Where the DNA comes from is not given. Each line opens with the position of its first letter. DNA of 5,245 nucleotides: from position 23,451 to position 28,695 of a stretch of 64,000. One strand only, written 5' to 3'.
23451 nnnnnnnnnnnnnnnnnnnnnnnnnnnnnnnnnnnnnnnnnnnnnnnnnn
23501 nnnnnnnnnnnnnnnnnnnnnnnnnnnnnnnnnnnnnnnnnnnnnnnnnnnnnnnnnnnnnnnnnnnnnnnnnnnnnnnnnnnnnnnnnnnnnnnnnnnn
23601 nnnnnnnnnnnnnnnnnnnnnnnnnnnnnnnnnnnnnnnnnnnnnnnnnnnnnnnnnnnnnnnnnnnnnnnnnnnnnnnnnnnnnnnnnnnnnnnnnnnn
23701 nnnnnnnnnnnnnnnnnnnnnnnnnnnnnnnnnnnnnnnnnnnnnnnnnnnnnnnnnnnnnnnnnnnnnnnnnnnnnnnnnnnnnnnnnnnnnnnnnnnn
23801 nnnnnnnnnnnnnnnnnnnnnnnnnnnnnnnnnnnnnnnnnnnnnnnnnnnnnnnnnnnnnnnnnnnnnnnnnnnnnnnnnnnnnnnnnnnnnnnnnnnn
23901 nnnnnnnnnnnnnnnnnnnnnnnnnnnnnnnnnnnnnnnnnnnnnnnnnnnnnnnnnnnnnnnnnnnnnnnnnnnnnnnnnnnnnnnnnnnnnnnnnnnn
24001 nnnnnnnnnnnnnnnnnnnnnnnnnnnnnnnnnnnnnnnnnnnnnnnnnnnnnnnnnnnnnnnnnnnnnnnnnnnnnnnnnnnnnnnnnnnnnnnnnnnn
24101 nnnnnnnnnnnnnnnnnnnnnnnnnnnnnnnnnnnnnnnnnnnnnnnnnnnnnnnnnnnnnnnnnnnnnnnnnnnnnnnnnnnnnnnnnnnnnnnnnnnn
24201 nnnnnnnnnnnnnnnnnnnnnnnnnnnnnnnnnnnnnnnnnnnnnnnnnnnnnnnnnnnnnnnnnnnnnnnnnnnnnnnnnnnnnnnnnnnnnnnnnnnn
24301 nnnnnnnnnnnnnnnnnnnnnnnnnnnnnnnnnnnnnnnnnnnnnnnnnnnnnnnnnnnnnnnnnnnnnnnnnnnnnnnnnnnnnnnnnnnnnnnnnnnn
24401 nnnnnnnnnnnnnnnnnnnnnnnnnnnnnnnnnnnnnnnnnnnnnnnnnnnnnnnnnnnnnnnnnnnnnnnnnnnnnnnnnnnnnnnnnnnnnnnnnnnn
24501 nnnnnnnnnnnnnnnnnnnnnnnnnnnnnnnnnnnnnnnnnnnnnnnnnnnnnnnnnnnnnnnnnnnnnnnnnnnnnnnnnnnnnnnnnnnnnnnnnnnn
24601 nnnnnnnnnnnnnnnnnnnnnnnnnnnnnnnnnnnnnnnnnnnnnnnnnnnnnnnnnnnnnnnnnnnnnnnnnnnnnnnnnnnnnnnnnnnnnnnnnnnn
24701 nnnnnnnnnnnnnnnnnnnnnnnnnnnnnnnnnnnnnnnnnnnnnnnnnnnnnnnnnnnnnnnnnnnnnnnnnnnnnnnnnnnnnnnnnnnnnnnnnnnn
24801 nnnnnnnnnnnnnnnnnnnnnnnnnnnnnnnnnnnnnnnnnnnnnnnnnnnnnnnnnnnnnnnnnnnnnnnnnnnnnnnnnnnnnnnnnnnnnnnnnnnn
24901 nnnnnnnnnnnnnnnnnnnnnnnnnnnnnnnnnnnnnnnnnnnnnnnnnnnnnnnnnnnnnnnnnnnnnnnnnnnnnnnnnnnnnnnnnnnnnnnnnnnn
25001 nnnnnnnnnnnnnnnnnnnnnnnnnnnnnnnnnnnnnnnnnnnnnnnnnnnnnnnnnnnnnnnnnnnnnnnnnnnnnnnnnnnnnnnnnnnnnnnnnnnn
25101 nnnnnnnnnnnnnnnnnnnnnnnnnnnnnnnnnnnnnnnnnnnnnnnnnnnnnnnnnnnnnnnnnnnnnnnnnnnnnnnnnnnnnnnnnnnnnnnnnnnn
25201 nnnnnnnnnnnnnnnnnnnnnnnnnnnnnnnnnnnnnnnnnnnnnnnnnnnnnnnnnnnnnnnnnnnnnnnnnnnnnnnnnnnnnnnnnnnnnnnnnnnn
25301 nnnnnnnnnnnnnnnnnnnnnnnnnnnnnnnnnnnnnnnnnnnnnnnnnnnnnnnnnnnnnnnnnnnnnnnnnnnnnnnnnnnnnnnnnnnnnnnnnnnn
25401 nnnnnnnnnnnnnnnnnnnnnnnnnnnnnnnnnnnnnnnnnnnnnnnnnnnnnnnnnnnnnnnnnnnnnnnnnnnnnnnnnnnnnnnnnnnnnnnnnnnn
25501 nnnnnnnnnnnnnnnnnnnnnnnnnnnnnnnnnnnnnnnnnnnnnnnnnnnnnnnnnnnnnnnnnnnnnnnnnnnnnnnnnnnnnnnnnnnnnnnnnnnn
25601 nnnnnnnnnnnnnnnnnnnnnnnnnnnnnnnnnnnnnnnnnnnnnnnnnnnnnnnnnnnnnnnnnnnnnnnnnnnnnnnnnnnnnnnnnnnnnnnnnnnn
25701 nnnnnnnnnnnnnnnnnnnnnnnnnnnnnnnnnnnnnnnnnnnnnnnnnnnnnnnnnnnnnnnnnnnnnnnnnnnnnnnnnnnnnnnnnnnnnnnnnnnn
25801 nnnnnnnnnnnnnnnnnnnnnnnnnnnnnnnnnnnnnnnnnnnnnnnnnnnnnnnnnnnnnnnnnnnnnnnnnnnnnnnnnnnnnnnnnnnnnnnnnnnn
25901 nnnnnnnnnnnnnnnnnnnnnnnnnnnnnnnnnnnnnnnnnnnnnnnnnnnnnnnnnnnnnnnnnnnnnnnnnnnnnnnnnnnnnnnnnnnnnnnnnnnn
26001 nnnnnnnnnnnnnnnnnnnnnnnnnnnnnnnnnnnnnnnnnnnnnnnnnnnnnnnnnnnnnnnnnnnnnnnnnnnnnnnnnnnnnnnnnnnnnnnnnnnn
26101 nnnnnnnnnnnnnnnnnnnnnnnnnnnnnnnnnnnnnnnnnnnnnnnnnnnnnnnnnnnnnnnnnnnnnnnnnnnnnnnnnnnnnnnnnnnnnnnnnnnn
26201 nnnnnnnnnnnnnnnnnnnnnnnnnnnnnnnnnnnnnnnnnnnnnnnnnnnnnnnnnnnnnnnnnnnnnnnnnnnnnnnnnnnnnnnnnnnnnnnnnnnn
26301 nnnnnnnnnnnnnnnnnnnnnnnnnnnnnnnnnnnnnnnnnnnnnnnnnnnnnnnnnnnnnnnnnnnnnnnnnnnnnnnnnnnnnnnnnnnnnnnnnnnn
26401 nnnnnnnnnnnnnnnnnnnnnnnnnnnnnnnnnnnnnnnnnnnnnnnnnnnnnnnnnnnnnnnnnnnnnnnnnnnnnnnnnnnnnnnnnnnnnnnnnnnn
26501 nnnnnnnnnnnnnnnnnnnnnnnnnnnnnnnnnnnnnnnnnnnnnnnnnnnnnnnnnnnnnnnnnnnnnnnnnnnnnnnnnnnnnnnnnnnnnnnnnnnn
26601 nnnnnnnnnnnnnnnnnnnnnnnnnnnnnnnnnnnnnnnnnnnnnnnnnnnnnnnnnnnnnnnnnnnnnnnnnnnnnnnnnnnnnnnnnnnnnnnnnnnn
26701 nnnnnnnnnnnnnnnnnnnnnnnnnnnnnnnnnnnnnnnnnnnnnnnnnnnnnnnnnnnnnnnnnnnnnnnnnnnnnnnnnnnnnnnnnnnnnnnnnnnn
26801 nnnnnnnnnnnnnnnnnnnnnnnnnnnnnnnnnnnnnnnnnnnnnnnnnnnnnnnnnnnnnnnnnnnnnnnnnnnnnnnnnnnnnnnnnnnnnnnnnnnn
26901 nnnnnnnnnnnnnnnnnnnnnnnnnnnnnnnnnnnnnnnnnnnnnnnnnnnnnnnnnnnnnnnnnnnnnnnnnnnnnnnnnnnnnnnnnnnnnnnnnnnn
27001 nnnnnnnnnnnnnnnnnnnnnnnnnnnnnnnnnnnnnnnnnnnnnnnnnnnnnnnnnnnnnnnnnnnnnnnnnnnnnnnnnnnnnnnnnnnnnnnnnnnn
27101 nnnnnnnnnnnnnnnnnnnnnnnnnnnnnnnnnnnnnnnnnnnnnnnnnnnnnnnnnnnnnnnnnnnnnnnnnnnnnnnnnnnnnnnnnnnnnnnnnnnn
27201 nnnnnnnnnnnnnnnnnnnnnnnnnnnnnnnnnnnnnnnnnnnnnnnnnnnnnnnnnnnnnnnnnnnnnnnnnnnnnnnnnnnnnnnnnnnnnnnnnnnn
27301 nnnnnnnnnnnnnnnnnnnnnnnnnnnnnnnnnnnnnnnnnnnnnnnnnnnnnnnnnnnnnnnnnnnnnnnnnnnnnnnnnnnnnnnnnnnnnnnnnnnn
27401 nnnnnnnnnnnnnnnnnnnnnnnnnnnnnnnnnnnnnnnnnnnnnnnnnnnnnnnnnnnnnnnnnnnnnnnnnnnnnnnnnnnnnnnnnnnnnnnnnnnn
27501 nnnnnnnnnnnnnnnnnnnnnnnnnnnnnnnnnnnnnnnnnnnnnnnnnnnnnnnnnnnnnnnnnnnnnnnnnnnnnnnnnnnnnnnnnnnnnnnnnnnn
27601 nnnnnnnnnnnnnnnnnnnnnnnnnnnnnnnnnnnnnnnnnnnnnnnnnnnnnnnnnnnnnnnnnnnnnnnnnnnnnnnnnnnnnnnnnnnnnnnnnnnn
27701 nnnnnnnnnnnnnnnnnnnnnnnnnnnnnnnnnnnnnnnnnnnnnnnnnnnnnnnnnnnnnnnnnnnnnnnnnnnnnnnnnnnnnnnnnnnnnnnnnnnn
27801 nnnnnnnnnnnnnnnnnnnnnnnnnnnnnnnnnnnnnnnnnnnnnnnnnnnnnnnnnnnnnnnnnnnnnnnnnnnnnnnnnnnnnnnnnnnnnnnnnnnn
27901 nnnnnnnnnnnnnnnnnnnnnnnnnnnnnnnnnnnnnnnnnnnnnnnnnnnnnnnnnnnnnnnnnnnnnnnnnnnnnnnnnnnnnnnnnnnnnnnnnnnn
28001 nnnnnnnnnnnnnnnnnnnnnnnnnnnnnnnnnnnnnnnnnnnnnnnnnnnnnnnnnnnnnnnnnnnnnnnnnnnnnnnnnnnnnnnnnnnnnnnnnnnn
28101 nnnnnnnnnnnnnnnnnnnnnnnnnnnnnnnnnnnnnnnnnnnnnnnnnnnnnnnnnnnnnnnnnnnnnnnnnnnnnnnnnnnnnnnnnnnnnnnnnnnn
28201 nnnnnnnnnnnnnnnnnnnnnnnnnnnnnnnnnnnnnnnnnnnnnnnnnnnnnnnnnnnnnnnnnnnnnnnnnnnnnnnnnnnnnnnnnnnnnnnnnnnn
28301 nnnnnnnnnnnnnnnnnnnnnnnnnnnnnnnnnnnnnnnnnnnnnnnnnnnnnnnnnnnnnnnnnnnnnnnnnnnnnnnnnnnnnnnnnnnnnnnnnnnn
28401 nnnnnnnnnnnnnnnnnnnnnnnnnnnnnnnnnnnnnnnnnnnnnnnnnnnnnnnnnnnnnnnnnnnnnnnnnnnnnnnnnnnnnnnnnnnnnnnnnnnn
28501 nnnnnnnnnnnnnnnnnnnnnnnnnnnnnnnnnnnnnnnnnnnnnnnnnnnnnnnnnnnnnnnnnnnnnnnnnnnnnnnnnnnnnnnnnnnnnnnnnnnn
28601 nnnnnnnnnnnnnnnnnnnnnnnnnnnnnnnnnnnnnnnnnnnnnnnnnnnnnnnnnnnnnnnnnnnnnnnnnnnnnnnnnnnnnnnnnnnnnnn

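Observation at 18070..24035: MHYT hybrid kinase + REC-HD-GYP + stand-alone BLUF: candidate light- and gas/redox-gated c-di-GMP hydrolysis module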

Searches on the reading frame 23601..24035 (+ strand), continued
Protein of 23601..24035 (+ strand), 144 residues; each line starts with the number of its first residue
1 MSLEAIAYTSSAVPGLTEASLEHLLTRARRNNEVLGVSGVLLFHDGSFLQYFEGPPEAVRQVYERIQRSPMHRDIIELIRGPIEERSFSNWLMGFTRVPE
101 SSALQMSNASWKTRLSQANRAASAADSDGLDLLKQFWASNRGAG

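Call 63: search_protein_families(library=pfam, proteins=[L001:4152-4649:+, L001:5256-5906:+, L001:8054-8674:+, L004:3859-4434:+, L004:4540-5058:+, L004:5685-6524:+, L004:6556-7035:+, L006:7394-7876:+, L008:7316-7657:+, L002:8489-9256:-], max_evalue=0.001)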
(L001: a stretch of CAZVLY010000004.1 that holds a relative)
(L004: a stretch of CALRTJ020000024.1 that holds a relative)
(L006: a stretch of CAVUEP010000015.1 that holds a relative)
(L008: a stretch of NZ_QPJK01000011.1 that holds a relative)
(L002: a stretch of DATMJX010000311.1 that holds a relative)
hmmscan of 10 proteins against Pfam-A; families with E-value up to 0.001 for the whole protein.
L001:4152-4649:+ (165 aa): 1 family
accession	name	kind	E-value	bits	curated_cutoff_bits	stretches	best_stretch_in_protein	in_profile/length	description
PF03073.20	TspO_MBR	-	1.2e-43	148.8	24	1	20-158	5-145/145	TspO/MBR family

L001:5256-5906:+ (216 aa): 1 family
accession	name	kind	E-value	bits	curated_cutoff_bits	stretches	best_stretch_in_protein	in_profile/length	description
PF07883.17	Cupin_2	-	8.7e-16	57.8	27.2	1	90-161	2-68/70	Cupin domain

L001:8054-8674:+ (206 aa): 9 families
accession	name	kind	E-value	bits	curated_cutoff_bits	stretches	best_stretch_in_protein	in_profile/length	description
PF13649.12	Methyltransf_25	-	1.1e-14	55.3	27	1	44-140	1-97/97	Methyltransferase domain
PF08241.18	Methyltransf_11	-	4.6e-14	53.3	21.2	1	46-144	2-95/95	Methyltransferase domain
PF08242.18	Methyltransf_12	-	4.9e-12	46.9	30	1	45-141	1-97/98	Methyltransferase domain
PF13847.12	Methyltransf_31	-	4.9e-08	33.2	27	1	43-148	6-113/145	Methyltransferase domain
PF05401.17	NodS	-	1.4e-05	25.5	24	1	18-143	23-143/201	Nodulation protein S (NodS)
PF13489.12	Methyltransf_23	-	4e-05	23.8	27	1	38-154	20-126/164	Methyltransferase domain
PF01209.24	Ubie_methyltran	-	5.6e-05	23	20.1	1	37-148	44-155/233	ubiE/COQ5 methyltransferase family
PF00891.24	Methyltransf_2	-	8.3e-05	22.5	22.3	1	42-146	64-166/210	O-methyltransferase domain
PF05175.20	MTS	-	0.00034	20.7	23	1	38-108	29-100/170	Methyltransferase small domain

L004:3859-4434:+ (191 aa): 5 families
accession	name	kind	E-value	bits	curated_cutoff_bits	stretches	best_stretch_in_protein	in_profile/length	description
PF00583.31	Acetyltransf_1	-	5.8e-19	68.9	20.7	1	74-164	27-116/116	Acetyltransferase (GNAT) family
PF13508.13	Acetyltransf_7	-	8e-16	58.6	27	1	82-165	2-83/84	Acetyltransferase (GNAT) domain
PF13673.13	Acetyltransf_10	-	7.7e-09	36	23.6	1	77-170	25-113/128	Acetyltransferase (GNAT) domain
PF08445.16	FR47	-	9.3e-06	26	22.1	1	106-167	20-80/86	FR47-like protein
PF14542.12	Acetyltransf_CG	-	0.00053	20.5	30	1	95-142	12-59/80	GCN5-related N-acetyl-transferase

L004:4540-5058:+ (172 aa): 1 family
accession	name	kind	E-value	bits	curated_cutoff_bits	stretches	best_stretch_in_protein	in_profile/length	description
PF06983.19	3-dmu-9_3-mt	-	4.8e-47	159.7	24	1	18-133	2-116/116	3-demethylubiquinone-9 3-methyltransferase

L004:5685-6524:+ (279 aa): 4 families
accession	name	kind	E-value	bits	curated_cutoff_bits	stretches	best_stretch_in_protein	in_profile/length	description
PF07045.17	DUF1330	-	6.6e-32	110.2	23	1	3-95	1-93/94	Domain of unknown function (DUF1330)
PF13420.13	Acetyltransf_4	-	1.9e-16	60.9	24.3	1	120-271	1-152/155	Acetyltransferase (GNAT) domain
PF00583.31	Acetyltransf_1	-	8.5e-11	42.6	20.7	1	162-253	28-116/116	Acetyltransferase (GNAT) family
PF13302.13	Acetyltransf_3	-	2.7e-08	35.1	25.4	1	118-253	2-137/138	Acetyltransferase (GNAT) domain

L004:6556-7035:+ (159 aa): 0 families

L006:7394-7876:+ (160 aa): 0 families

L008:7316-7657:+ (113 aa): 0 families

L002:8489-9256:- (255 aa): 1 family
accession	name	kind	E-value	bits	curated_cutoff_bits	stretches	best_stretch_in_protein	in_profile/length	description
PF02659.21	Mntp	-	1.4e-49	168.3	24.4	1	97-248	2-152/152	Putative manganese efflux pump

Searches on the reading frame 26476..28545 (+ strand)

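Call 35: search_protein_families(library=pfam, proteins=[window:26476-28545:+], max_evalue=0.001)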
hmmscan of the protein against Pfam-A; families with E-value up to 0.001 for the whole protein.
window:26476-28545:+ (689 aa): 1 family
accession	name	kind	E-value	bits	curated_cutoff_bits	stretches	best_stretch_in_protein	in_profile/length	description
PF07793.16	DUF1631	-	4.3e-69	234.2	33.7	2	285-685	358-741/741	Protein of unknown function (DUF1631)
